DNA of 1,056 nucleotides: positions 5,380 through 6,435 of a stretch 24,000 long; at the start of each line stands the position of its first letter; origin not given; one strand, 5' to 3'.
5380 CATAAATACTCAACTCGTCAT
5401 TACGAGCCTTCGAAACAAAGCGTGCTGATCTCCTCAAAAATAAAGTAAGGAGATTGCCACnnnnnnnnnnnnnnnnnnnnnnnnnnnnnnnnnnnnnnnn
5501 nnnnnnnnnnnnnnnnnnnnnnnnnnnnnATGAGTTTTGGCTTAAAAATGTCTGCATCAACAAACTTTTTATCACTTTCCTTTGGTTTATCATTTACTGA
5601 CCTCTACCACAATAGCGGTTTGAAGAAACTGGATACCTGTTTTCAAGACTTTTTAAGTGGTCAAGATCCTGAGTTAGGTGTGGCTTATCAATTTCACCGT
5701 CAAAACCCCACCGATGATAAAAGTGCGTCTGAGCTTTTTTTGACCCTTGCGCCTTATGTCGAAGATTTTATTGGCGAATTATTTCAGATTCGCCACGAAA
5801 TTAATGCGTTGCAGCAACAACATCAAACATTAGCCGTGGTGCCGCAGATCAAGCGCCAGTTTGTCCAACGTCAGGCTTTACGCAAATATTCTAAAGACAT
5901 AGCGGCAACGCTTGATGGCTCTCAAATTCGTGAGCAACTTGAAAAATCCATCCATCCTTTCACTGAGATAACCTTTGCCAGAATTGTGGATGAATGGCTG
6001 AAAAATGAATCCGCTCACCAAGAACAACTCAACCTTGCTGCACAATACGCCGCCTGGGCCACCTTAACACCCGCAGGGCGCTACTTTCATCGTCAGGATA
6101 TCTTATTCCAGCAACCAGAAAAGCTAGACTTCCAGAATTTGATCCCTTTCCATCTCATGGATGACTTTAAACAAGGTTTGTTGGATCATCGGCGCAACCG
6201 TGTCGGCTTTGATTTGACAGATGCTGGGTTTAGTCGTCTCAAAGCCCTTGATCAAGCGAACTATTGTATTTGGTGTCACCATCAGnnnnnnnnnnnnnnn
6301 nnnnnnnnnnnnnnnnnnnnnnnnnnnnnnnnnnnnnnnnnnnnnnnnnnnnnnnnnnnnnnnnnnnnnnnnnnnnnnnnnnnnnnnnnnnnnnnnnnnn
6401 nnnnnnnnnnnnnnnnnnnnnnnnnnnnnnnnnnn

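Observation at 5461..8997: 1178-codon single-polypeptide fusion of NfnB/GltD-like and NfnA/PyrK-like modules behind an unknown ~265-aa N-terminal domain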

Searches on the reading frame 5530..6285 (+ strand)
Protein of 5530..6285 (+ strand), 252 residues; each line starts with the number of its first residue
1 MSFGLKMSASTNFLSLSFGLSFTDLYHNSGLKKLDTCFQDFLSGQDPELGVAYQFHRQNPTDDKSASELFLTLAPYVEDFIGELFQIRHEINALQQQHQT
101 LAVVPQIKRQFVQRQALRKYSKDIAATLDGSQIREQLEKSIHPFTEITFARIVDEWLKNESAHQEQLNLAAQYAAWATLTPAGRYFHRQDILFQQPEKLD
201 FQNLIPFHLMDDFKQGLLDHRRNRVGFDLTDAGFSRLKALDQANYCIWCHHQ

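Call 22: search_protein_representatives(protein=window:5530-6285:+)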
Query: 252 residues. Proteins with E-value up to 0.001 (for the whole library): 980; up to 1e-10: 489; up to 1e-30: 56. The best 150 are listed.
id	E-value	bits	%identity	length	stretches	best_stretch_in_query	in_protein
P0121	1.5e-57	211.5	47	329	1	13-252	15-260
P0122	2.1e-52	194.6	42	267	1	8-252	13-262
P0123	1.4e-48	182.1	43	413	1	7-252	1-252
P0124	7.7e-48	179.7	46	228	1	13-250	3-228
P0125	3.1e-47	177.7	44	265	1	12-247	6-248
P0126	8.6e-47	176.2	41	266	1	9-250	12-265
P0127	3.1e-46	174.4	44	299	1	9-252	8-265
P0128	1.5e-45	172.2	45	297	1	14-252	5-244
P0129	3.1e-45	171.1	40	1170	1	12-252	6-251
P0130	1.2e-44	169.2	47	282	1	61-252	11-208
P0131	3.0e-43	164.6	45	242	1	13-210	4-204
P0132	4.9e-43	164.0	42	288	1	11-252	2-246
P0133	2.2e-42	161.8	44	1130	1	15-252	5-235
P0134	1.5e-40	155.8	43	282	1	7-205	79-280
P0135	7.3e-40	153.6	43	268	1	14-252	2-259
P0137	6.3e-39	150.5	40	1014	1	16-251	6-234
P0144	1.0e-37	146.5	40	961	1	16-252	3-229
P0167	8.5e-33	130.4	46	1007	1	72-252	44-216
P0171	4.7e-32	128.0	38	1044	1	14-251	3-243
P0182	1.1e-29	120.3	44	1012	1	15-252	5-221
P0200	1.1e-27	113.7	31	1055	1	20-252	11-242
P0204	2.9e-27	112.3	43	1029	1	48-252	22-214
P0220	2.2e-25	106.2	41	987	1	22-252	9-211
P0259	7.8e-23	97.8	34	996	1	15-251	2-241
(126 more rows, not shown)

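Call 46: search_protein_families(library=ncbifam, proteins=[P0137, P0182, P0204, P0167, P0220, P0259, P0144, P0200], max_evalue=1e-50)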
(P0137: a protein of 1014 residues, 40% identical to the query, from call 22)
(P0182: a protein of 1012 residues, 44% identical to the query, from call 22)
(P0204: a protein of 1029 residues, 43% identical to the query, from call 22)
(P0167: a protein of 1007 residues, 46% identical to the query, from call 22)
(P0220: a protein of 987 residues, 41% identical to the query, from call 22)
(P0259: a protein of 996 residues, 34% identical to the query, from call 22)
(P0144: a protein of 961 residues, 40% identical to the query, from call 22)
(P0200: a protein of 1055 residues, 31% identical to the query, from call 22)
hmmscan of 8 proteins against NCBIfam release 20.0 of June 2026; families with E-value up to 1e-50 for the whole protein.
P0137 (1014 aa): 1 family
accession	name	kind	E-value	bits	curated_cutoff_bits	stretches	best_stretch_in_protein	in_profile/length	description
NF005128.0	PRK06567.1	equivalog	6.8e-217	722.8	1072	1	249-1003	281-1028/1031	putative bifunctional glutamate synthase subunit beta/2-polyprenylphenol hydroxylase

P0182 (1012 aa): 1 family
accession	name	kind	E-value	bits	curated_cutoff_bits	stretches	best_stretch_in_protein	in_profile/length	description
NF005128.0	PRK06567.1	equivalog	9.4e-226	752.1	1072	1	6-1005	3-1029/1031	putative bifunctional glutamate synthase subunit beta/2-polyprenylphenol hydroxylase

P0204 (1029 aa): 1 family
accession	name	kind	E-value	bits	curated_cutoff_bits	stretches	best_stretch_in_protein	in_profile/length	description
NF005128.0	PRK06567.1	equivalog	3.5e-200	667.4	1072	1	37-875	54-912/1031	putative bifunctional glutamate synthase subunit beta/2-polyprenylphenol hydroxylase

P0167 (1007 aa): 1 family
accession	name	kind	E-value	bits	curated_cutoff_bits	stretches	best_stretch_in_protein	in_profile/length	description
NF005128.0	PRK06567.1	equivalog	8.3e-208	692.7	1072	1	41-638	57-675/1031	putative bifunctional glutamate synthase subunit beta/2-polyprenylphenol hydroxylase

P0220 (987 aa): 1 family
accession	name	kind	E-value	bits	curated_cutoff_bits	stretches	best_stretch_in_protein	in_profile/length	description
NF005128.0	PRK06567.1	equivalog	2.4e-226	754.1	1072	1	22-607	36-680/1031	putative bifunctional glutamate synthase subunit beta/2-polyprenylphenol hydroxylase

P0259 (996 aa): 1 family
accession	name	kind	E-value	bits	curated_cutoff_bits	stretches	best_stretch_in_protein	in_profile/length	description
NF005128.0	PRK06567.1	equivalog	2.9e-141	472.4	1072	1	1-984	1-1017/1031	putative bifunctional glutamate synthase subunit beta/2-polyprenylphenol hydroxylase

P0144 (961 aa): 1 family
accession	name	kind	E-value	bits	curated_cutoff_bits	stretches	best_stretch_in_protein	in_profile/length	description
NF005128.0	PRK06567.1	equivalog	1.8e-160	536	1072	1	240-559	279-576/1031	putative bifunctional glutamate synthase subunit beta/2-polyprenylphenol hydroxylase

P0200 (1055 aa): 1 family
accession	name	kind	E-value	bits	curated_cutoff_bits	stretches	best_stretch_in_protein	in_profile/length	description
NF005128.0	PRK06567.1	equivalog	2.7e-223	744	1072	1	18-660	13-682/1031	putative bifunctional glutamate synthase subunit beta/2-polyprenylphenol hydroxylase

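Call 49: predict_structure(alignment_id=A2)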
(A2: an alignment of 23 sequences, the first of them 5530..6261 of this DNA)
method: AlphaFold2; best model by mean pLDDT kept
length: 244 residues; sequences in the alignment: 23
mean_pLDDT: 85.5   pTM: 0.67
mean pLDDT of the five models: 85.5, 85.3, 83.8, 83.6, 82.4
residues with pLDDT >= 90: 159; 70-90: 40; 50-70: 28; < 50: 17
segments of 3 or more residues with pLDDT < 50: 1-5, 224-230
pLDDT, mean of each block of 10 residues (from residue 1): 46 79 91 96 97 91 82 93 93 90 96 97 98 97 97 98 98 98 97 86 70 74 50 54 50
secondary structure, 60 per line:
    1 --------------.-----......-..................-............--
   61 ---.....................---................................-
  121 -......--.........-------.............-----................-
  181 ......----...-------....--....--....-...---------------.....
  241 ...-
elements in order: H22-26 H28-45 H47-58 H64-84 H88-119 H122-127 H130-138 H146-158 H164-179 H181-186 H201-204 E207-210 E213-216 H236-243

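Call 52: fold_search(model_id=the predicted structure, library=pdb)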
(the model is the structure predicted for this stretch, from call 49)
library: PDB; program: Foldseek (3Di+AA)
matches with E <= 10: 43; with E <= 0.001: 0
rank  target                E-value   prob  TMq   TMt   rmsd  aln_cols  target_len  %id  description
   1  8ah2_C                4.0e+00  0.03  0.12  0.12  20.6       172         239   13  Crystal structure of human 14-3-3 zeta fused to the NPM1 peptide including phosphoserine-48 (released 2022-09-14)
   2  6xns_D                4.5e+00  0.04  0.14  0.11  15.1       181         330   14  C3_crown-05 (released 2020-12-23)
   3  6kzg_B                4.5e+00  0.03  0.12  0.13  21.1       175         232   14  14-3-3 protein in Complex with CIC S301 phosphorylated peptide (released 2020-09-30)
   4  6fna_B                4.7e+00  0.03  0.12  0.12  20.9       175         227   12  Mono- and bivalent 14-3-3 inhibitors for characterizing supramolecular lysine-PEG interactions in proteins (released 2018-07-04)
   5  6gnk_A                5.2e+00  0.03  0.12  0.12  21.2       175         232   11  Exoenzyme S from Pseudomonas aeruginosa in complex with human 14-3-3 protein beta, trimeric crystal form bound to Carb (released 2018-09-26)
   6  6kzg_A                5.2e+00  0.02  0.12  0.13  21.1       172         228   14  14-3-3 protein in Complex with CIC S301 phosphorylated peptide (released 2020-09-30)
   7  6fnc_A                5.2e+00  0.02  0.12  0.13  20.8       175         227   11  Mono- and bivalent 14-3-3 inhibitors for characterizing supramolecular lysine-PEG interactions in proteins (released 2018-07-04)
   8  6fnb_A                5.2e+00  0.02  0.12  0.12  20.7       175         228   11  Mono- and bivalent 14-3-3 inhibitors for characterizing supramolecular lysine-PEG interactions in proteins (released 2018-07-04)
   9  6xns_A                5.5e+00  0.04  0.14  0.11  15.2       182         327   13  C3_crown-05 (released 2020-12-23)
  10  6fn9_A                5.5e+00  0.02  0.12  0.13  20.8       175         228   11  Mono- and bivalent 14-3-3 inhibitors for characterizing supramolecular lysine-PEG interactions in proteins (released 2018-07-04)
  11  6gn8_B                5.8e+00  0.03  0.13  0.13  21.0       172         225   11  Exoenzyme S from Pseudomonas aeruginosa in complex with human 14-3-3 protein beta, trimeric crystal form (released 2018-09-26)
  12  3kbt_B                6.5e+00  0.02  0.13  0.12  16.4       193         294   16  Crystal structure of the ankyrin binding domain of human erythroid beta spectrin (repeats 13-15) in complex with the s (released 2010-02-02)
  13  2c1j_A                6.8e+00  0.02  0.12  0.12  20.6       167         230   10  Molecular basis for the recognition of phosphorylated and phosphoacetylated histone H3 by 14-3-3 (released 2005-11-02)
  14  8qdv_B                6.8e+00  0.02  0.11  0.12  20.8       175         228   12  Structure of 14-3-3 zeta delta C with the bivalent tau-pS214-pS324 peptide (released 2024-09-11)
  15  6bzh_C                7.2e+00  0.04  0.15  0.18  16.3       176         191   11  Structure of mouse RIG-I tandem CARDs (released 2018-01-17)
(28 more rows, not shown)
